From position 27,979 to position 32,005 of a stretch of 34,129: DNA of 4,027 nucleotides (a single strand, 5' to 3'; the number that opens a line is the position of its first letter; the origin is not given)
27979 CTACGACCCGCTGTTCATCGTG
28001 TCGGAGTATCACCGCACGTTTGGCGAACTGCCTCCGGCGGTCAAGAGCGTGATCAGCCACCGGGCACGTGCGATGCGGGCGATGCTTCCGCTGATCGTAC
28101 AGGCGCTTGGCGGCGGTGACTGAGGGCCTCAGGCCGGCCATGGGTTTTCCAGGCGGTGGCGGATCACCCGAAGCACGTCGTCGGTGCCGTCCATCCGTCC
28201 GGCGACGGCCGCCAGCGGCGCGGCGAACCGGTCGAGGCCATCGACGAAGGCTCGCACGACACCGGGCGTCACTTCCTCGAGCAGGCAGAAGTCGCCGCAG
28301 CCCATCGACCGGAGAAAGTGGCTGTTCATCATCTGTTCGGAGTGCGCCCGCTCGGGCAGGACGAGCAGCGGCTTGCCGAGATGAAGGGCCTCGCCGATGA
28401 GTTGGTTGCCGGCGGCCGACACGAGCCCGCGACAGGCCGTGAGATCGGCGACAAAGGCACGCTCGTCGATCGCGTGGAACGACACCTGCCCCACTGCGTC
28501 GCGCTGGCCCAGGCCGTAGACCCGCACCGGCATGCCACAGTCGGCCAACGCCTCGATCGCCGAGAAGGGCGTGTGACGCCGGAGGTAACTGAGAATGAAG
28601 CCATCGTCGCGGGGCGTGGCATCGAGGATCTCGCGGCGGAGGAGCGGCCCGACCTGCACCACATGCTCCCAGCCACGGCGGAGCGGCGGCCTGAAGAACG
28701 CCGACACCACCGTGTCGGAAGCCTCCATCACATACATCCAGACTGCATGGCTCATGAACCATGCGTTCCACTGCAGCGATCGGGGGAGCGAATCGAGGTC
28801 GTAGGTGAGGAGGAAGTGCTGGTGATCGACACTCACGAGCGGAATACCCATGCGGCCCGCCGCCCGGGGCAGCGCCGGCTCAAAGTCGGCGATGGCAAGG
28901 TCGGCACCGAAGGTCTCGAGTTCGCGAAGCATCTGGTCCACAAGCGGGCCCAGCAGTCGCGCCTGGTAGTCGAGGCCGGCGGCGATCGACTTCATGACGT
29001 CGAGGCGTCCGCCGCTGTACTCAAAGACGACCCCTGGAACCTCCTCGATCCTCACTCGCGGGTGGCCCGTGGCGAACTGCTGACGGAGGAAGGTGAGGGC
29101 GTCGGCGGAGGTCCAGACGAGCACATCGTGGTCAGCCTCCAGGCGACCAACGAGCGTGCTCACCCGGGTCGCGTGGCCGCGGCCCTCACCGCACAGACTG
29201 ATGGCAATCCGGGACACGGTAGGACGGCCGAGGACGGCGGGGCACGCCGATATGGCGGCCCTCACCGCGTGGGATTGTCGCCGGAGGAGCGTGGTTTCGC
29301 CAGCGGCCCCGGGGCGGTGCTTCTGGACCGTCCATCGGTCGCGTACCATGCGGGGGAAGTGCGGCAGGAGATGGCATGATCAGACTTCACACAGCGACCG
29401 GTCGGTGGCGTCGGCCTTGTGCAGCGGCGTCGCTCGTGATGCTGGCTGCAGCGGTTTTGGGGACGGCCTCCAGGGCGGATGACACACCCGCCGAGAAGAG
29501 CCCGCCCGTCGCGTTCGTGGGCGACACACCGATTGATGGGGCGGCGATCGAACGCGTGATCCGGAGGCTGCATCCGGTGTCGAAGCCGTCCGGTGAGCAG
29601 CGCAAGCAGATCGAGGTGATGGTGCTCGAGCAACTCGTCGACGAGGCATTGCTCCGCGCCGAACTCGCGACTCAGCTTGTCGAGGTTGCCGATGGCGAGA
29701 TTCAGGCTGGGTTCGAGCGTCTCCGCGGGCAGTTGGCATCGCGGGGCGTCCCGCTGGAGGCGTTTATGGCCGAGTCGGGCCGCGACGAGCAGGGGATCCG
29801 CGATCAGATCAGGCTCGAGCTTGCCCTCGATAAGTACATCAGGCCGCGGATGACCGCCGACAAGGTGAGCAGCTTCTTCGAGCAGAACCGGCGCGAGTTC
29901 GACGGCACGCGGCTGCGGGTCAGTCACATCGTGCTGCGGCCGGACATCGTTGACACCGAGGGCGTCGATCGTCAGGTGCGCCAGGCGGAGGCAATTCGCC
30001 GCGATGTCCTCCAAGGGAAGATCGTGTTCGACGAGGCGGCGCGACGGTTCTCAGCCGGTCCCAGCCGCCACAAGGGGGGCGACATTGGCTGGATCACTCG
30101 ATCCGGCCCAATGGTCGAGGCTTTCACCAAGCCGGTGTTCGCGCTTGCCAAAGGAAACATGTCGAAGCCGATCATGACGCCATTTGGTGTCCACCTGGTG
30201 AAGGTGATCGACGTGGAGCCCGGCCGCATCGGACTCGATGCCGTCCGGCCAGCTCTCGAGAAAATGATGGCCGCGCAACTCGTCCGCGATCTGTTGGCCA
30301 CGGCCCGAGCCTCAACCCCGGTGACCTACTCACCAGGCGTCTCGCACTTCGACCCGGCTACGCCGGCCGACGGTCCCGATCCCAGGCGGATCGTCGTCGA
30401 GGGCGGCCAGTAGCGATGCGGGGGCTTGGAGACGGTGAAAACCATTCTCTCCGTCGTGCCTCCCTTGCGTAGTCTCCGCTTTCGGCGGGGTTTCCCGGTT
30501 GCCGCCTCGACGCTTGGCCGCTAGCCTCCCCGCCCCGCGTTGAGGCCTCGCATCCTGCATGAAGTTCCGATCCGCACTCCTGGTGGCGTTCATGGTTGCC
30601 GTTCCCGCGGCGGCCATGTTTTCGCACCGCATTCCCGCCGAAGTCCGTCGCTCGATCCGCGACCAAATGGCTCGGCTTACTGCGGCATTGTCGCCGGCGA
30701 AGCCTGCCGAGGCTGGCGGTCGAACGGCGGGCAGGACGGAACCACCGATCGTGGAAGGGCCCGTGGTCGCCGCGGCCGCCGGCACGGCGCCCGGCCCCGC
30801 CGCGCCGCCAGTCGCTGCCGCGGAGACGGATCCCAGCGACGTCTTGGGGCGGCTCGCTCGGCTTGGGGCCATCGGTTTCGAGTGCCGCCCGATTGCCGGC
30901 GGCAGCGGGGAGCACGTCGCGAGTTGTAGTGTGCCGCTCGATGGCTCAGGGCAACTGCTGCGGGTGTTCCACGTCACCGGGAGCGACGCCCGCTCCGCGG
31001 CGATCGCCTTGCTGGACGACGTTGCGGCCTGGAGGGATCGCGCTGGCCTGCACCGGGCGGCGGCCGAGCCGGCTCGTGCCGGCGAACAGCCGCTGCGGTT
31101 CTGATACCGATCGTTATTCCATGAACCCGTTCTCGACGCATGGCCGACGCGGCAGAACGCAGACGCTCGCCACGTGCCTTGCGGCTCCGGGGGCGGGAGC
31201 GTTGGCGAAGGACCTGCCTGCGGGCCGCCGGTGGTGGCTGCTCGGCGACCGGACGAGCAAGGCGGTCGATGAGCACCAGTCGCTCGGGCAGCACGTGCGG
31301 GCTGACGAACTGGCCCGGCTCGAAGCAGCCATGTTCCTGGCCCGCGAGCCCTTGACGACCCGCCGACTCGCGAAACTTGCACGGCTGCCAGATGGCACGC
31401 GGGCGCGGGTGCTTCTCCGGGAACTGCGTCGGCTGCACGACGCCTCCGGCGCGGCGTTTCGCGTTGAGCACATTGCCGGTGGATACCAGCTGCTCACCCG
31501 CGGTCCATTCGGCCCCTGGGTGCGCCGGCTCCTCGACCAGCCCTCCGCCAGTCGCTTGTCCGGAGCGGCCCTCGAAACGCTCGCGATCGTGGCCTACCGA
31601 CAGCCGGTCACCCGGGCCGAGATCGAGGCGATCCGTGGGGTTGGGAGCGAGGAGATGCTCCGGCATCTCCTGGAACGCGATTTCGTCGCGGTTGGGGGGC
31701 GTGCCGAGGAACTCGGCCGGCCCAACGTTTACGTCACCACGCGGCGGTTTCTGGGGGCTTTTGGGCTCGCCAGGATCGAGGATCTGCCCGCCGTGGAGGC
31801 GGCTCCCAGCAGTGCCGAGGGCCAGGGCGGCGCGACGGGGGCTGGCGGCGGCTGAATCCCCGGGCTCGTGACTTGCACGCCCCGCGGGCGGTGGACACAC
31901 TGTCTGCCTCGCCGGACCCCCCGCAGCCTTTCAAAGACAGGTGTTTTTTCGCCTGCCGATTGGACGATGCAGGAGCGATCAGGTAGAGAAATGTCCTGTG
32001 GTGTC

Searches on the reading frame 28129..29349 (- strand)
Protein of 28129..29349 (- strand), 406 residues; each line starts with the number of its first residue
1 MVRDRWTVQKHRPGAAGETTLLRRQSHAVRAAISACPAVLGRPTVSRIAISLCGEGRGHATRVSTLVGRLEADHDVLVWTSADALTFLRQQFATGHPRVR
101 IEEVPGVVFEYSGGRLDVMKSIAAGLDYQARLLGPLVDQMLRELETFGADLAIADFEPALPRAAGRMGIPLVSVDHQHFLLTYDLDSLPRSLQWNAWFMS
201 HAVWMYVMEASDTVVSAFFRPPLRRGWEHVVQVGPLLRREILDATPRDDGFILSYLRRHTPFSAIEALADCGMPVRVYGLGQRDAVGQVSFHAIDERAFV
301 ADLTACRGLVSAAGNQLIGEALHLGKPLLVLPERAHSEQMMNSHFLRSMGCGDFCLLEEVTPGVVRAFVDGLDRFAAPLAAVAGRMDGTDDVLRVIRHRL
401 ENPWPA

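Call 79: search_protein_families(library=pfam, proteins=[window:28129-29349:-], max_evalue=0.00001)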
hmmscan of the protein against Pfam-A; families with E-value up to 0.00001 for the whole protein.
window:28129-29349:- (406 aa): 1 family
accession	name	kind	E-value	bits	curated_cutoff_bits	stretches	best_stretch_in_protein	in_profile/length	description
PF13528.12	Glyco_trans_1_3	-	1.1e-49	169.9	25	1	47-370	2-319/322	Glycosyl transferase family 1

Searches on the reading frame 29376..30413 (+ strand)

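Call 79: search_protein_families(library=pfam, proteins=[window:29376-30413:+], max_evalue=0.00001)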
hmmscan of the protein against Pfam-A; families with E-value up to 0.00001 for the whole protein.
window:29376-30413:+ (345 aa): 4 families
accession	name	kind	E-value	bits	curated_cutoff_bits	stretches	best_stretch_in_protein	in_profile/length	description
PF00639.27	Rotamase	-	2.5e-18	67.3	21.7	1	184-279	1-97/97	PPIC-type PPIASE domain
PF13616.12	Rotamase_3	-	1.2e-17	64.9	22.5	1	177-280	14-115/116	PPIC-type PPIASE domain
PF13145.12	Rotamase_2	-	4.2e-12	47.4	27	1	160-290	2-119/121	PPIC-type PPIASE domain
PF13624.11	SurA_N_3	-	7.1e-06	26.4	27.2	0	19-151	19-158/162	SurA-like N-terminal domain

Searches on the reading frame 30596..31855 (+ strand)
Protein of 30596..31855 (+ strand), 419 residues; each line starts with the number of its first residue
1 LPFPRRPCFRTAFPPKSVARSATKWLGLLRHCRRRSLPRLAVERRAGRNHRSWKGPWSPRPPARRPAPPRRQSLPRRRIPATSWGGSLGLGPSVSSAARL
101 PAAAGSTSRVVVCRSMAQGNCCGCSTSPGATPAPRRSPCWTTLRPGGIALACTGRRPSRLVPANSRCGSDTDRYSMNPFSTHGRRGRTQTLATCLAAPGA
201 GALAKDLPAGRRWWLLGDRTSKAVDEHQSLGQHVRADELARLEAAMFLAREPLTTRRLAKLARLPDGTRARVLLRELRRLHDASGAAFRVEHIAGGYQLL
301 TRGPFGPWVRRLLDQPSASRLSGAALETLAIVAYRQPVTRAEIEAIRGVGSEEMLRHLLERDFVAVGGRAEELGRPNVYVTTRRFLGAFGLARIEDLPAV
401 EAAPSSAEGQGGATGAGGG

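Call 79: search_protein_families(library=pfam, proteins=[window:30596-31855:+], max_evalue=0.00001)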
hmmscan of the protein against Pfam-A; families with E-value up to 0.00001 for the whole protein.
window:30596-31855:+ (419 aa): 1 family
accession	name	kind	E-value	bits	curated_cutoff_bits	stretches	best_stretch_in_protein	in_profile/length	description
PF04079.22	SMC_ScpB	-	3.3e-47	160.5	27.4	1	241-399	2-159/160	Segregation and condensation complex subunit ScpB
